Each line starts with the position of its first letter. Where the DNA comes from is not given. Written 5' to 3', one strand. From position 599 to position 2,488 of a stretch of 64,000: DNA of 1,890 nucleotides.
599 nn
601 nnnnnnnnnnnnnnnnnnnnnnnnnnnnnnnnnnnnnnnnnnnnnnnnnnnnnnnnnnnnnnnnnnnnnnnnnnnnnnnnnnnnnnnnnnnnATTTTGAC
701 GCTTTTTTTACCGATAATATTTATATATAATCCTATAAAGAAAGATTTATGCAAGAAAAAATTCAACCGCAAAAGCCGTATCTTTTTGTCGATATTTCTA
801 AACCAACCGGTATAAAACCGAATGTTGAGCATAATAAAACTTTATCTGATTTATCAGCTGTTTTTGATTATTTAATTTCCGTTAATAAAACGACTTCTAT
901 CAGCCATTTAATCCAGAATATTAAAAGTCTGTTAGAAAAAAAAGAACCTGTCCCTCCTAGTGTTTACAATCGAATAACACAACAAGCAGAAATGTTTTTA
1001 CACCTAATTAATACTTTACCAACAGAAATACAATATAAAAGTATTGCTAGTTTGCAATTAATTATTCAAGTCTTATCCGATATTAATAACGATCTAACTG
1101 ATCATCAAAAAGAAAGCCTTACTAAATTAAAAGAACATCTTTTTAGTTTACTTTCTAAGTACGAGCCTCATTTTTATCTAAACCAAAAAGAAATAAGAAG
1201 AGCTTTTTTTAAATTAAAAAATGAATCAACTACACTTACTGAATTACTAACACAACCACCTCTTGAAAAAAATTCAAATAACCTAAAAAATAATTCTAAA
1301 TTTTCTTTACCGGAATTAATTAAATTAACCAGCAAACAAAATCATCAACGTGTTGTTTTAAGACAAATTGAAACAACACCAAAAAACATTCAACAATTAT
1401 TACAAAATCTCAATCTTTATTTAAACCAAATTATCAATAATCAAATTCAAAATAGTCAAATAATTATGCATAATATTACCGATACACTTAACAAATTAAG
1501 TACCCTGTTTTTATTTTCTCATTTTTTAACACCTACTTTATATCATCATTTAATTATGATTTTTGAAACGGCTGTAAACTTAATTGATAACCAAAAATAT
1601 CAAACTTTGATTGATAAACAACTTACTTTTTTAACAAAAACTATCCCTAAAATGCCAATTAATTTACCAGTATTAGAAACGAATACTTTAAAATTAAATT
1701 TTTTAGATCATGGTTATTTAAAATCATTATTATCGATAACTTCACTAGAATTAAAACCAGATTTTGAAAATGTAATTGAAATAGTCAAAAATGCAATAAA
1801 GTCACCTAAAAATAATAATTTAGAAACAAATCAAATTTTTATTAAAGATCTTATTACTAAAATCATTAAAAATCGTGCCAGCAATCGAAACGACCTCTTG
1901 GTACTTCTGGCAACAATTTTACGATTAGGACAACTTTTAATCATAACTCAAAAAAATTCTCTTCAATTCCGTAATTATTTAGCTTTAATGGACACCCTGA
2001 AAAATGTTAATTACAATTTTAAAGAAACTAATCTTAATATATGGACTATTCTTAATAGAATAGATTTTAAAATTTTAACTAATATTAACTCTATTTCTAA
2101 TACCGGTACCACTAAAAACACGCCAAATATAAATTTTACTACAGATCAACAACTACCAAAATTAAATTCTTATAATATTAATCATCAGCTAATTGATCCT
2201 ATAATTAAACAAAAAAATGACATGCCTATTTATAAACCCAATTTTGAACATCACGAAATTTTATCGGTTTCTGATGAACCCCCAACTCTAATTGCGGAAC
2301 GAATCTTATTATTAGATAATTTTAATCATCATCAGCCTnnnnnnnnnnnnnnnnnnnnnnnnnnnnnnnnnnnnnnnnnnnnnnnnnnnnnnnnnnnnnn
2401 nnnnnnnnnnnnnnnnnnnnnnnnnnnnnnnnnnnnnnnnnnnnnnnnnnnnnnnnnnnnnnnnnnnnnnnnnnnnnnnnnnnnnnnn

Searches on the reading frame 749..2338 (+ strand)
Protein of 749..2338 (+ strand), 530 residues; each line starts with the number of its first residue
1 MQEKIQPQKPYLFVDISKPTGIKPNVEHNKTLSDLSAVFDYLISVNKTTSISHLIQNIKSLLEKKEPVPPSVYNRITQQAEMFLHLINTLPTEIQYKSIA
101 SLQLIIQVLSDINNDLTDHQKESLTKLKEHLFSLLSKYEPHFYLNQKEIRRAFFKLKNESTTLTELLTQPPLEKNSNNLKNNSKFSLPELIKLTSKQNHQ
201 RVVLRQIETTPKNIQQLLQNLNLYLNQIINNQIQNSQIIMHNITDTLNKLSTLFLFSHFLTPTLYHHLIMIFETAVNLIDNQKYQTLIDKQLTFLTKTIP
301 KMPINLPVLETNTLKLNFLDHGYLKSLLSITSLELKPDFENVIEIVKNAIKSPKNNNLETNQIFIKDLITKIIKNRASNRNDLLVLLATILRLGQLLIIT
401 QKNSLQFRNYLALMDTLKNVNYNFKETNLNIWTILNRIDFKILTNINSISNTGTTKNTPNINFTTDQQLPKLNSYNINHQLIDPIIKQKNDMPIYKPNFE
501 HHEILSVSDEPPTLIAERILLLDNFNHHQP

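Call 75: search_protein_families(library=pfam, proteins=[window:749-2338:+], max_evalue=0.1)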
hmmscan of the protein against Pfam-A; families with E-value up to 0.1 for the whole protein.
window:749-2338:+ (530 aa): 1 family
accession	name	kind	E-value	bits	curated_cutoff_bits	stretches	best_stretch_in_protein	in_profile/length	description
PF13012.11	MitMem_reg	-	0.014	15.7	26.6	1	204-253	27-76/113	Maintenance of mitochondrial structure and function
